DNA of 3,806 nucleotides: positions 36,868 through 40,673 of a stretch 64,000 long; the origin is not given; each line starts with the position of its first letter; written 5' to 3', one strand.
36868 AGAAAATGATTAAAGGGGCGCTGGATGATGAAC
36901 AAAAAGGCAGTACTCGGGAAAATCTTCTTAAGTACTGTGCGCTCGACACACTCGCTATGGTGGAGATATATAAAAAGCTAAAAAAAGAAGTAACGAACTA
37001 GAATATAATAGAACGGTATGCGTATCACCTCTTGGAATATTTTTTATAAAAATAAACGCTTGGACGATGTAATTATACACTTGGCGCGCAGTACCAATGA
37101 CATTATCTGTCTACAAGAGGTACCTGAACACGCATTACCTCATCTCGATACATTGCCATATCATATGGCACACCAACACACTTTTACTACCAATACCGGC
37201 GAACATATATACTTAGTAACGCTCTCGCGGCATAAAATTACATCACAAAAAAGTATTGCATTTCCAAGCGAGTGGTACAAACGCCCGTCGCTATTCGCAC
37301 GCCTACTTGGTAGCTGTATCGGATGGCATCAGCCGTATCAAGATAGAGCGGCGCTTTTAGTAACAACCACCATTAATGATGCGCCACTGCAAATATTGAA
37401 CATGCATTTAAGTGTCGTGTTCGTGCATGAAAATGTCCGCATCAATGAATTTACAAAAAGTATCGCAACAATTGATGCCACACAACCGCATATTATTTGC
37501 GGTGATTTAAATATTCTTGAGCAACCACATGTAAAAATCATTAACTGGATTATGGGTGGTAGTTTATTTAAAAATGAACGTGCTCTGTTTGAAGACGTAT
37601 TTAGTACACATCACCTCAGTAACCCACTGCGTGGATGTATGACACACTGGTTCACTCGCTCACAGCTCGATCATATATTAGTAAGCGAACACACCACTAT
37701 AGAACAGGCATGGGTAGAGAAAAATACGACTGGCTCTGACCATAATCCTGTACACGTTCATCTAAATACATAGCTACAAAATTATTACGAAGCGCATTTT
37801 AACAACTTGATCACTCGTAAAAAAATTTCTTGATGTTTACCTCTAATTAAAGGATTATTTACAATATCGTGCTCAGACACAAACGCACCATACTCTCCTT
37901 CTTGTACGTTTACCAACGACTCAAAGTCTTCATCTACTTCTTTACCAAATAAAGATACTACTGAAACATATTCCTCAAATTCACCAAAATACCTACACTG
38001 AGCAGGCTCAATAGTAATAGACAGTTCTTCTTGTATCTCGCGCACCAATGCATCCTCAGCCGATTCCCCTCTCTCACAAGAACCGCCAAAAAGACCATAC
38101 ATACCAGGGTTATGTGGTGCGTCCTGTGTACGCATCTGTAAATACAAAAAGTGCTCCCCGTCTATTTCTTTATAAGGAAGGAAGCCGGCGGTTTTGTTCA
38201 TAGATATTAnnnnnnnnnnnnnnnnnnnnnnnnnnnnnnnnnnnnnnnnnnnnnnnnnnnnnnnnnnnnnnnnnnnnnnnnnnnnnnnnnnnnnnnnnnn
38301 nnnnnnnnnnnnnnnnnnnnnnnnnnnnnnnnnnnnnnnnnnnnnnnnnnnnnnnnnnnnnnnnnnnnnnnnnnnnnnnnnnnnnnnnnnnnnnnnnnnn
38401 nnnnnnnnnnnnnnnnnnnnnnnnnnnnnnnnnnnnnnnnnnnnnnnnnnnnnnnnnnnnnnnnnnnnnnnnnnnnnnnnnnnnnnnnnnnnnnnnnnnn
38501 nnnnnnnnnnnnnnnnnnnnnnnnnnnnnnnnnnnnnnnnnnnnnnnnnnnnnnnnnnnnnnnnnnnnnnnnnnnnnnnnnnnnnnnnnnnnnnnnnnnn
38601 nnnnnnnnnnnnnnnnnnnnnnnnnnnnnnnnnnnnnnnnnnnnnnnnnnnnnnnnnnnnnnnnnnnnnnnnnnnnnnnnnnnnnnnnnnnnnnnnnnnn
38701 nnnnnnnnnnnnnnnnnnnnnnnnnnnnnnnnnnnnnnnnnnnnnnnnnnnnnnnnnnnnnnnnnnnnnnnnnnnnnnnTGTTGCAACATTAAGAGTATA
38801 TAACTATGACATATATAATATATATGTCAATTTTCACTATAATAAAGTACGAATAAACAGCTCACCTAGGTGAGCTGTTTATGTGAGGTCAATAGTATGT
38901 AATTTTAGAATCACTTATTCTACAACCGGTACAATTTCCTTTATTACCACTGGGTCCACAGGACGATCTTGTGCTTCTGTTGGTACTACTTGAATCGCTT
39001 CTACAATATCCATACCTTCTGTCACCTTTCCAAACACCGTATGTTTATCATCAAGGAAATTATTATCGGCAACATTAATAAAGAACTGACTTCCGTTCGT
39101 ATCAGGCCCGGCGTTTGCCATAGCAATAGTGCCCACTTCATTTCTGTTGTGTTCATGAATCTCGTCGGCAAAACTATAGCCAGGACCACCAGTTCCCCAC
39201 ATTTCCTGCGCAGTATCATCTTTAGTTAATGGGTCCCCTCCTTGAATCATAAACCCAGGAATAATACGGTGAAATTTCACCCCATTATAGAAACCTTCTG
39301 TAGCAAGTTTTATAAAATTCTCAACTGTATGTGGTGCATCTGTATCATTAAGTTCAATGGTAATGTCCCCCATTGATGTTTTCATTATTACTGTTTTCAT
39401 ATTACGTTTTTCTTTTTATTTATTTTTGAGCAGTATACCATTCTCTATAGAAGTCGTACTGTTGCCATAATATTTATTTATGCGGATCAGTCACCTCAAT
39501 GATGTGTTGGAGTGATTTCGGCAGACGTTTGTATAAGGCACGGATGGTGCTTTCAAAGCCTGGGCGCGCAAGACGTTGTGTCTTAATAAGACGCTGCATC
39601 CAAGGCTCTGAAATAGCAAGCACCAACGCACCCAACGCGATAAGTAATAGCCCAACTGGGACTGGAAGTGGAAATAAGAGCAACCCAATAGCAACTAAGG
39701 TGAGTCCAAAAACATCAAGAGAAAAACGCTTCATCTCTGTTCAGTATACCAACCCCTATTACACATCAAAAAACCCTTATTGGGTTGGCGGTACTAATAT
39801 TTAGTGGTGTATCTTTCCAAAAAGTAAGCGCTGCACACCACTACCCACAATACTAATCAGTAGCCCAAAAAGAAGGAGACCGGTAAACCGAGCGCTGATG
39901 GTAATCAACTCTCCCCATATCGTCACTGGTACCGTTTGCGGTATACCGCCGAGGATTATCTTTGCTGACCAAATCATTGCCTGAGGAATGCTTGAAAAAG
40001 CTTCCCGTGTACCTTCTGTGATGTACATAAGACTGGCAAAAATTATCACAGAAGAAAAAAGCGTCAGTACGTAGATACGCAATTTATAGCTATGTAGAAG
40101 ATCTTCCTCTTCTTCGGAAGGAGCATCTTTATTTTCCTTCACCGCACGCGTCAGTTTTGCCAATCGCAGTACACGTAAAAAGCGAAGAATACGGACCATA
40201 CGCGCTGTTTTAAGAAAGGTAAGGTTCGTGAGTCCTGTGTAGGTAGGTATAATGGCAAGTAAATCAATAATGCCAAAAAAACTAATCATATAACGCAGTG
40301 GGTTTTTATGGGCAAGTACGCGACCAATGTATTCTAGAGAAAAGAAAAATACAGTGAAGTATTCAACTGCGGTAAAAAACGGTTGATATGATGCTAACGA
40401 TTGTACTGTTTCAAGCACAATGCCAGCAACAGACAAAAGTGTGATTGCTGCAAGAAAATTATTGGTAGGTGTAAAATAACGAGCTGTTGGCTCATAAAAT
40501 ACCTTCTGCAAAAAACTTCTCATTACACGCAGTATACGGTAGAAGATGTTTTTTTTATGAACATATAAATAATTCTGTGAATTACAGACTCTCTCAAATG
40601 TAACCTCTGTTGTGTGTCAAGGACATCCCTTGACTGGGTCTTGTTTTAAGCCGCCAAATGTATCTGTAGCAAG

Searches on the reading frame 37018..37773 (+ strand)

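Call 42: search_protein_families(library=pfam, proteins=[window:37018-37773:+], max_evalue=0.00001)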
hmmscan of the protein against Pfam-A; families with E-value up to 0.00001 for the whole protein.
window:37018-37773:+ (251 aa): 2 families
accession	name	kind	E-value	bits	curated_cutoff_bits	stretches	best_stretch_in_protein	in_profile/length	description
PF03372.29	Exo_endo_phos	-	1.5e-13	51.4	24.5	1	5-242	2-225/225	Endonuclease/Exonuclease/phosphatase family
PF14529.12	Exo_endo_phos_2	-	3.7e-08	33.7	27.4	1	135-245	7-116/117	Endonuclease-reverse transcriptase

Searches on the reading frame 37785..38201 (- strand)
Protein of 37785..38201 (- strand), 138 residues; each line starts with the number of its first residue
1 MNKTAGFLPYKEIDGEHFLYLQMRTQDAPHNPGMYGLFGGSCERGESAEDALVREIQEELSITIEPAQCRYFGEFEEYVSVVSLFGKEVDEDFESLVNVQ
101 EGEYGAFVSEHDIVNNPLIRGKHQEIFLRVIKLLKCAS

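Call 42: search_protein_families(library=pfam, proteins=[window:37785-38201:-], max_evalue=0.00001)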
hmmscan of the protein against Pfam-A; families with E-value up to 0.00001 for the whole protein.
window:37785-38201:- (138 aa): 1 family
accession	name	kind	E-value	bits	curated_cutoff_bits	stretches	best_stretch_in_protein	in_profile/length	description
PF00293.34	NUDIX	-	2.4e-10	41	21.1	1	16-94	16-100/134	NUDIX domain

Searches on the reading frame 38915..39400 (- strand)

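Call 10: search_protein_families(library=pfam, proteins=[window:38915-39400:-], max_evalue=0.01)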
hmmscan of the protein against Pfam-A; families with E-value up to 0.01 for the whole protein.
window:38915-39400:- (161 aa): 1 family
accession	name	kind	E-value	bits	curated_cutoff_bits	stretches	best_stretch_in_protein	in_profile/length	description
PF00160.26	Pro_isomerase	-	2.9e-56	190.5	21.7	1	4-156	2-157/159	Cyclophilin type peptidyl-prolyl cis-trans isomerase/CLD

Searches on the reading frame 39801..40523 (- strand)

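Call 10: search_protein_families(library=pfam, proteins=[window:39801-40523:-], max_evalue=0.01)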
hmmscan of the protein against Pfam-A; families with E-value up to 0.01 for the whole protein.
window:39801-40523:- (240 aa): 1 family
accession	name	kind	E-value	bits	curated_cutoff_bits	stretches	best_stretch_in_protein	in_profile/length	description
PF00520.37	Ion_trans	-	9.2e-17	61.5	25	1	21-232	5-235/241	Ion transport protein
